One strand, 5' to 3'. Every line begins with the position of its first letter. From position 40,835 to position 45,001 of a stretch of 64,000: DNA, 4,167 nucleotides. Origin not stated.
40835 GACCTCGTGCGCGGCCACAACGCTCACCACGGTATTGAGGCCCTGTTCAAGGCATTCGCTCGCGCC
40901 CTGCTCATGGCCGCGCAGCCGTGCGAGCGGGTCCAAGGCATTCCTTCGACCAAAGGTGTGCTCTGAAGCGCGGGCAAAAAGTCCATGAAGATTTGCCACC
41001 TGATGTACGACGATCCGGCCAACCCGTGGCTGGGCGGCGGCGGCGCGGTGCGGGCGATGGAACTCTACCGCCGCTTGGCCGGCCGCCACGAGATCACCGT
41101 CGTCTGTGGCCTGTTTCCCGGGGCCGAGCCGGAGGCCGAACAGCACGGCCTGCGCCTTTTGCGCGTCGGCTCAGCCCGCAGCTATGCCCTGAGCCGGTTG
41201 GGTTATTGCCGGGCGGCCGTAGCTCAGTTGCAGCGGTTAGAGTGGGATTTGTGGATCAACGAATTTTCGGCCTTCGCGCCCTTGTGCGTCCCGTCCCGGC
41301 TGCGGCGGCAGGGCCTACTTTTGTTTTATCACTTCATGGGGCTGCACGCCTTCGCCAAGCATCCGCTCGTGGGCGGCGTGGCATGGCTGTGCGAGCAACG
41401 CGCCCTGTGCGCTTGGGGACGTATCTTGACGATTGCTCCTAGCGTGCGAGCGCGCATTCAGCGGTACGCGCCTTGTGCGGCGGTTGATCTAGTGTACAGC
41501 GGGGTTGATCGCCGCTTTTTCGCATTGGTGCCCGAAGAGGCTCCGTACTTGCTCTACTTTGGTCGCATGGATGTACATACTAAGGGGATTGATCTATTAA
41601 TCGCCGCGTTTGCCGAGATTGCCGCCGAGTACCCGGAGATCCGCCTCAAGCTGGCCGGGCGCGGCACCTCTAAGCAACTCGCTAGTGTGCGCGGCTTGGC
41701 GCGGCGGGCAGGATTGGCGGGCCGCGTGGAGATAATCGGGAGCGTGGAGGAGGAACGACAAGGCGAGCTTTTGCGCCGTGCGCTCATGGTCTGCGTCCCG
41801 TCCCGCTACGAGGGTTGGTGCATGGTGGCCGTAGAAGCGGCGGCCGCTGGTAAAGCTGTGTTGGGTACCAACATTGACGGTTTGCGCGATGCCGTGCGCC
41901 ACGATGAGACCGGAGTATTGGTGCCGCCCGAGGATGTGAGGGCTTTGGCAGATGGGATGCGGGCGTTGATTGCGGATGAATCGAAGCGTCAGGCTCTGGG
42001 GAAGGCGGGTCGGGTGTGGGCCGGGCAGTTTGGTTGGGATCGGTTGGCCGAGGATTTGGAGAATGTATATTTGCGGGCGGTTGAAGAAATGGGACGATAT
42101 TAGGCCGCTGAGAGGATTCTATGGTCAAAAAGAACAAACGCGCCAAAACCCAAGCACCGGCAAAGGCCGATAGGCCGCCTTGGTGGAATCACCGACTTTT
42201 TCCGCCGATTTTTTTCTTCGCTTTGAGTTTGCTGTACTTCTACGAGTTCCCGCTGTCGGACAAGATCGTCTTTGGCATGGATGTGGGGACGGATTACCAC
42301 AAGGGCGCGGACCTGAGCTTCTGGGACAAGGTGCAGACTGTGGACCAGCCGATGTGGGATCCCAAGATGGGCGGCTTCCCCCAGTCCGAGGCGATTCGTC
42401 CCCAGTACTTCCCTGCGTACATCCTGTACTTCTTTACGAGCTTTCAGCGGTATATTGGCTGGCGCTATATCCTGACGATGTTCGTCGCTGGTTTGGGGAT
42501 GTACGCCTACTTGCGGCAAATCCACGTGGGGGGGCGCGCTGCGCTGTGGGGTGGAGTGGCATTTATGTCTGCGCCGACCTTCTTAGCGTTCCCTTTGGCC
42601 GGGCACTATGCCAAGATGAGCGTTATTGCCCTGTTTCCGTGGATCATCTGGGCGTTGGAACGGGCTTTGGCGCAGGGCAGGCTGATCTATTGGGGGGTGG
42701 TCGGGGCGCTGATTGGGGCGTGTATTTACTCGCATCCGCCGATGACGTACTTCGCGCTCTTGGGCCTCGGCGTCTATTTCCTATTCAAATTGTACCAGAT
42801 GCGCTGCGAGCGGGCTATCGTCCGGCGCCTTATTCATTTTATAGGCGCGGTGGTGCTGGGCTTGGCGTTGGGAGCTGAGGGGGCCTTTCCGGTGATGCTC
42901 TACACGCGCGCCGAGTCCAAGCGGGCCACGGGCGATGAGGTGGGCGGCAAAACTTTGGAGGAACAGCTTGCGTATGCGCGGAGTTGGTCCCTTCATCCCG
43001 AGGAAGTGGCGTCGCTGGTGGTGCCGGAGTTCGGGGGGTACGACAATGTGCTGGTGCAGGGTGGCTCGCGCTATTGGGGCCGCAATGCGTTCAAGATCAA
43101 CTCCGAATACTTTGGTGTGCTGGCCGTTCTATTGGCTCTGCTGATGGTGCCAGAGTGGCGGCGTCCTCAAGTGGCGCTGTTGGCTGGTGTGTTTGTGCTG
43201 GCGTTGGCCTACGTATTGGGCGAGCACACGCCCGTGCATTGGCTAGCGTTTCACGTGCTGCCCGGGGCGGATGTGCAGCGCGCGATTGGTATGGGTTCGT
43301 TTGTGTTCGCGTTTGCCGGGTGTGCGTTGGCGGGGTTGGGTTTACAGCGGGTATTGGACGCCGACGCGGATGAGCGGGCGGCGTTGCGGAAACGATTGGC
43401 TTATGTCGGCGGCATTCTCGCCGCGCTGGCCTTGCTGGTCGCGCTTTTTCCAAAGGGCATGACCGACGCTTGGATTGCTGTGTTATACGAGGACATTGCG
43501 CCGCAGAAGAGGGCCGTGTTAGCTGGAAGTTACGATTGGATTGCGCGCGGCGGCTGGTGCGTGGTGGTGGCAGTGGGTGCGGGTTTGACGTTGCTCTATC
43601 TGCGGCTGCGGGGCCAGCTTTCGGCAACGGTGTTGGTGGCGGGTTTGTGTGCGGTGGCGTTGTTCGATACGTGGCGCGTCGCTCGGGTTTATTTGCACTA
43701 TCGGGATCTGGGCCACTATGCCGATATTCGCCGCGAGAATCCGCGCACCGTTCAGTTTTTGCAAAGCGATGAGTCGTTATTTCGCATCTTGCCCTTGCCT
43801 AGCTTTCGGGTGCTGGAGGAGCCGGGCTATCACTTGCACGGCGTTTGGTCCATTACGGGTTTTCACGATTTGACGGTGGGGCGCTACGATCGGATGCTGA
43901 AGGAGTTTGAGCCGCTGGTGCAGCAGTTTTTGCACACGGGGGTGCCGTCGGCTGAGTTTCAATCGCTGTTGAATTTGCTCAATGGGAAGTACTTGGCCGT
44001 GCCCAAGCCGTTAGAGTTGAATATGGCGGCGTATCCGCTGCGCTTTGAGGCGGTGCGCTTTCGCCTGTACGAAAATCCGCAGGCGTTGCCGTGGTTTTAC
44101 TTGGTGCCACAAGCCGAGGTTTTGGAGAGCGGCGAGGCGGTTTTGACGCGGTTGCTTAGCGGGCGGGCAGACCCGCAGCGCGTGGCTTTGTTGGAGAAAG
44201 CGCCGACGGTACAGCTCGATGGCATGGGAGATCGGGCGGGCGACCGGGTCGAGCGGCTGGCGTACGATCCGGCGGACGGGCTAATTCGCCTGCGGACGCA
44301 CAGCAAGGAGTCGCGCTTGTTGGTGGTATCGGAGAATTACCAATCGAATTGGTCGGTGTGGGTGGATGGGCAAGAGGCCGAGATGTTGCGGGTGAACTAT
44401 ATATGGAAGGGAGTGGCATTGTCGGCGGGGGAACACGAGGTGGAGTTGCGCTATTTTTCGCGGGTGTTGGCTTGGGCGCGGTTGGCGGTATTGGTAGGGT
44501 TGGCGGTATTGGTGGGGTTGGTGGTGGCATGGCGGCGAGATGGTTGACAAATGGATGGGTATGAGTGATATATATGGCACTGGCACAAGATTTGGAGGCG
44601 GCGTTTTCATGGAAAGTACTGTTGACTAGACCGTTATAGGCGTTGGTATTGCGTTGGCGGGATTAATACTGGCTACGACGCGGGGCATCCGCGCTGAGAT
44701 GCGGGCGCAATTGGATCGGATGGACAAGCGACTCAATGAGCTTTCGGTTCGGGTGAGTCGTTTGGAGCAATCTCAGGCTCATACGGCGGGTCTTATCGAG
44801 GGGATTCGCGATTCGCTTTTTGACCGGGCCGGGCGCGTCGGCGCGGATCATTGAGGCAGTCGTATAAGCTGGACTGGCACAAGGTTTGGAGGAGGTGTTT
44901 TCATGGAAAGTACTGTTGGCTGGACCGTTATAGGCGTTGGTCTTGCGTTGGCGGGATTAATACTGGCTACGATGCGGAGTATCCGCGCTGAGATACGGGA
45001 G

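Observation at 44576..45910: Tandem array of four paralogous membrane-anchored coiled-coil mini-genes whose length varies by whole 21-bp heptad units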

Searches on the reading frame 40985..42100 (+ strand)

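Call 53: search_protein_families(library=pfam, proteins=[window:40985-42100:+], max_evalue=0.001)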
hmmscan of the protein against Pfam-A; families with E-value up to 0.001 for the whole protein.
window:40985-42100:+ (372 aa): 6 families
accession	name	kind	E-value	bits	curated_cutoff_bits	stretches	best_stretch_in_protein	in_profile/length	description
PF00534.26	Glycos_transf_1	-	1.3e-37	129.4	26.4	1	180-344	9-171/172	Glycosyl transferases group 1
PF13692.12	Glyco_trans_1_4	-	2.5e-32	112.5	27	1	187-331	2-142/142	Glycosyl transferases group 1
PF20706.3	GT4-conflict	-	4.1e-12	46.2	26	1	183-355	194-382/385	Family 4 Glycosyltransferase in conflict systems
PF13439.12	Glyco_transf_4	-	1.5e-11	45.1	28.5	1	18-176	2-168/170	Glycosyltransferase Family 4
PF13579.12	Glyco_trans_4_4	-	1.6e-07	32.2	29.7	1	18-161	1-145/158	Glycosyl transferase 4-like domain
PF13524.12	Glyco_trans_1_2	-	4e-05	24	25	1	213-344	9-129/144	Glycosyl transferase-like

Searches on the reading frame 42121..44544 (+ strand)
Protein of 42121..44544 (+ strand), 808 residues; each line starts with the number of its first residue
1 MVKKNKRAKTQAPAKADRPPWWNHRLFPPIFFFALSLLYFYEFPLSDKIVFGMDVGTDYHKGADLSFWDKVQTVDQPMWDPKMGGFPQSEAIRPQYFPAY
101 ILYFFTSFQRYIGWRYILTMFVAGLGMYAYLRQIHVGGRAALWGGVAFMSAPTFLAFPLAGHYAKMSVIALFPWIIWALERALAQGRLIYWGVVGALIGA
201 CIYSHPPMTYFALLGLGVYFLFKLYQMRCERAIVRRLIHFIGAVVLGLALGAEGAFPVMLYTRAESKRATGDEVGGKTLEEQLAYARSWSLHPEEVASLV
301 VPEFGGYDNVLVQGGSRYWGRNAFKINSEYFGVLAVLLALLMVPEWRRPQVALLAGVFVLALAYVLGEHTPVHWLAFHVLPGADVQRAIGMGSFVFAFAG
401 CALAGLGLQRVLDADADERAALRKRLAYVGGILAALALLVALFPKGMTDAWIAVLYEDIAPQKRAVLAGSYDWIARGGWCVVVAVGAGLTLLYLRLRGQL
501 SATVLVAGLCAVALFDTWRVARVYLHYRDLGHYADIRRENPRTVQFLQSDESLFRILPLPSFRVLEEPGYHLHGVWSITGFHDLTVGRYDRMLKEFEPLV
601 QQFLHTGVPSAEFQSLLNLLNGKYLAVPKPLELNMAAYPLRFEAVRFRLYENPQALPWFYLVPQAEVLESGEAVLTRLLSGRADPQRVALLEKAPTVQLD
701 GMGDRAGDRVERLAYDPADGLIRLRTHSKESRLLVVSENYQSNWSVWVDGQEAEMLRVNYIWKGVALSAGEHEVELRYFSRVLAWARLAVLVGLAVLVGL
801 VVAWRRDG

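Call 53: search_protein_families(library=pfam, proteins=[window:42121-44544:+], max_evalue=0.001)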
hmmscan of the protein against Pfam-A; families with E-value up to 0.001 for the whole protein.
window:42121-44544:+ (808 aa): 2 families
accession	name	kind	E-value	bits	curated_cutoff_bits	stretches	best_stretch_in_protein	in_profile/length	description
PF09586.16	YfhO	-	5e-13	48.8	28.5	1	726-783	770-828/835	Bacterial membrane protein YfhO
PF19510.5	DUF6044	-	0.00049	19.1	27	1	100-228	84-207/564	Protein of unknown function (DUF6044)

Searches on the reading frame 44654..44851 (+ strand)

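Call 6: search_protein_families(library=pfam, proteins=[window:44654-44851:+], max_evalue=10)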
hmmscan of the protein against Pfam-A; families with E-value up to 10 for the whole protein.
window:44654-44851:+ (66 aa): 5 families
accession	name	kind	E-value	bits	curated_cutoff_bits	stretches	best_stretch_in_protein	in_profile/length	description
PF10779.14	XhlA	-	0.0015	19.1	34.7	1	16-51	2-37/67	Haemolysin XhlA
PF03148.19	Tektin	-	0.0051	16.1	34.3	1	10-65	56-111/383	Tektin family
PF08702.15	Fib_alpha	-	0.03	14.9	29.9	1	8-57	18-67/143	Fibrinogen alpha/beta chain family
PF19111.5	DUF5798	-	0.04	14.6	27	1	15-51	26-62/89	Family of unknown function (DUF5798)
PF04965.19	GPW_gp25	-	0.042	14.1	27.2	1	8-42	44-78/96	Baseplate wedge protein gp25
